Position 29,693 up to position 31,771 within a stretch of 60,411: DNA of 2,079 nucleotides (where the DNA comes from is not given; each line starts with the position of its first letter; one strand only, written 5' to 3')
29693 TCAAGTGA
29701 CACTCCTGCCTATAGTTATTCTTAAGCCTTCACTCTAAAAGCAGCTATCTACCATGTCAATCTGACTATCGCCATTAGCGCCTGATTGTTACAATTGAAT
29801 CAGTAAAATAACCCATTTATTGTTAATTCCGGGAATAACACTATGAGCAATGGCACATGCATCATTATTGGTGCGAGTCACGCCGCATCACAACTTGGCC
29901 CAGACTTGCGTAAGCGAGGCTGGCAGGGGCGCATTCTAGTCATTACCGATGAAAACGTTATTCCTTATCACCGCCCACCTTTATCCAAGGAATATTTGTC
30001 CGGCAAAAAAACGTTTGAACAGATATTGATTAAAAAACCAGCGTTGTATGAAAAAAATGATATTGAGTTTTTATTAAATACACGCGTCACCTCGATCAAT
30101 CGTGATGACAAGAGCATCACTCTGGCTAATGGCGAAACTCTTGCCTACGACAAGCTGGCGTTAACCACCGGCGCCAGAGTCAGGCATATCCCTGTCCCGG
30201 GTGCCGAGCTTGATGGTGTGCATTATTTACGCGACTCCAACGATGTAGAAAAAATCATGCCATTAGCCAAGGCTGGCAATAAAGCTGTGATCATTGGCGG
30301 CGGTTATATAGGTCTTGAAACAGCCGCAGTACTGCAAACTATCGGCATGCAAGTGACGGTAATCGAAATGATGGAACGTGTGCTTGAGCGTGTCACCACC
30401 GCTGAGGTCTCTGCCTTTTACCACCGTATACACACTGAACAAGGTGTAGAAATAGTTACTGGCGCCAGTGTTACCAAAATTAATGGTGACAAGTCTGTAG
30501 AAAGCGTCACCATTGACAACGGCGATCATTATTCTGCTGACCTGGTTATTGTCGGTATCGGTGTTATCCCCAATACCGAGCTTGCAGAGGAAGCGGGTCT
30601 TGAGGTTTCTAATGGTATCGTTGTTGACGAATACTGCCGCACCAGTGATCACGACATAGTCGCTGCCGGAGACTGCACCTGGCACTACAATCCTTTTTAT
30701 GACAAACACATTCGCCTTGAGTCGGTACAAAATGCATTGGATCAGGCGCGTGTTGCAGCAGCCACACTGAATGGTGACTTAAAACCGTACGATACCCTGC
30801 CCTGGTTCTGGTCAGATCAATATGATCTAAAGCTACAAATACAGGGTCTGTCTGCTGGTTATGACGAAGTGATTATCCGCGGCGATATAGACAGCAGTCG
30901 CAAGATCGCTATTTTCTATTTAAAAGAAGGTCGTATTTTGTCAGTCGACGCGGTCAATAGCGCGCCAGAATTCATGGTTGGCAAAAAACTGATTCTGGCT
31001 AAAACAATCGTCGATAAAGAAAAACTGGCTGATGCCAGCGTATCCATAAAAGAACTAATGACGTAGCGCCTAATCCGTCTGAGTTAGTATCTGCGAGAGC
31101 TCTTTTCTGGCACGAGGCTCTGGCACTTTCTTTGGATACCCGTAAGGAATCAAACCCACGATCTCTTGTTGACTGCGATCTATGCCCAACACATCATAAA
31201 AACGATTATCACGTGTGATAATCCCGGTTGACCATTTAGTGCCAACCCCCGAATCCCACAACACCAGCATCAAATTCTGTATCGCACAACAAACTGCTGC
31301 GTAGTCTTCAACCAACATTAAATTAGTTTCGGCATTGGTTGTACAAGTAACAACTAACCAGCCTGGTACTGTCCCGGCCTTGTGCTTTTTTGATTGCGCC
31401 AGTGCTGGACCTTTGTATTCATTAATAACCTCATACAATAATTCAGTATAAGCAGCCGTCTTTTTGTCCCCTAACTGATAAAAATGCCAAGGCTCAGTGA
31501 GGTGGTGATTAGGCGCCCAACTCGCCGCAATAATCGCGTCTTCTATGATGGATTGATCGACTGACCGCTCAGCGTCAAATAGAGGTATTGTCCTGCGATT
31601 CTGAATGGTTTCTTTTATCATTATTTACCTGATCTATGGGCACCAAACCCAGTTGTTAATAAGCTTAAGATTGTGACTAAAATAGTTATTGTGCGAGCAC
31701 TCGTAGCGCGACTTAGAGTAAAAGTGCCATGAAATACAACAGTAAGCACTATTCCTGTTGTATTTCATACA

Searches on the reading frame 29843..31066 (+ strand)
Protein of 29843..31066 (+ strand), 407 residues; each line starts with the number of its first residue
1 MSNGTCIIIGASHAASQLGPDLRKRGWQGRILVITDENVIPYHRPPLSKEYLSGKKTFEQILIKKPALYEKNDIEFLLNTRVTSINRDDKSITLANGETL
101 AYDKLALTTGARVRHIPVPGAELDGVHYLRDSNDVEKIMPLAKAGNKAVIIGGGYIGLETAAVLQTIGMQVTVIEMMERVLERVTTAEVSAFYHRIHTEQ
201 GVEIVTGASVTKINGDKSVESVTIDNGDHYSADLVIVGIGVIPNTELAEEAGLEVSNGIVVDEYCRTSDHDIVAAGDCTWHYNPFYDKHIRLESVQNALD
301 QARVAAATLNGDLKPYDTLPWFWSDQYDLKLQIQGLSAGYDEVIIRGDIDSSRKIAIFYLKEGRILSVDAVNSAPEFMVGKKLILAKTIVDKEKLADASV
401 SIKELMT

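Call 8: search_protein_families(library=pfam, proteins=[window:29843-31066:+], max_evalue=0.001)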
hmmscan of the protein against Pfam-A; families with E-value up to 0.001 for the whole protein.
window:29843-31066:+ (407 aa): 10 families
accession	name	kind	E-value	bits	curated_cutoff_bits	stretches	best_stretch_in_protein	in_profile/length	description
PF07992.20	Pyr_redox_2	-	1.2e-72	245.3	26.1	1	6-302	3-291/291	Pyridine nucleotide-disulphide oxidoreductase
PF14759.12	Reductase_C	-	2.9e-30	105.1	25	1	321-406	1-85/85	Reductase C-terminal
PF00070.33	Pyr_redox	-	6.8e-23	81.4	22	1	147-225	1-80/82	Pyridine nucleotide-disulphide oxidoreductase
PF13738.12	Pyr_redox_3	-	2.8e-09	37.1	30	1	32-175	55-194/305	Pyridine nucleotide-disulphide oxidoreductase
PF01266.30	DAO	-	1.3e-08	35.2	27.9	0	148-176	2-30/353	FAD dependent oxidoreductase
PF01593.30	Amino_oxidase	-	4.8e-08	33.1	19.8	0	190-239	204-254/443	Flavin containing amine oxidoreductase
PF03486.20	HI0933_like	-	8.8e-08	32.3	50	0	147-186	2-41/244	HI0933-like protein Rossmann domain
PF02254.24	TrkA_N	-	1.8e-05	25.4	23.8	0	149-199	2-52/116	TrkA-N domain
PF03721.20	UDPG_MGDP_dh_N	-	0.00019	21.5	27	1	148-188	3-43/187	UDP-glucose/GDP-mannose dehydrogenase family, NAD binding domain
PF01262.27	AlaDh_PNT_C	-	0.00088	19.2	23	0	146-187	29-70/214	Alanine dehydrogenase/PNT, C-terminal domain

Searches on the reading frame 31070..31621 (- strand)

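Call 8: search_protein_families(library=pfam, proteins=[window:31070-31621:-], max_evalue=0.001)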
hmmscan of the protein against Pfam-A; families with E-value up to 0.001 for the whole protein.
window:31070-31621:- (183 aa): 1 family
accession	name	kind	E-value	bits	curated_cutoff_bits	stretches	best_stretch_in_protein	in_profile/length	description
PF00881.29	Nitroreductase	-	4.1e-20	73.1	23.5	1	6-162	1-167/167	Nitroreductase family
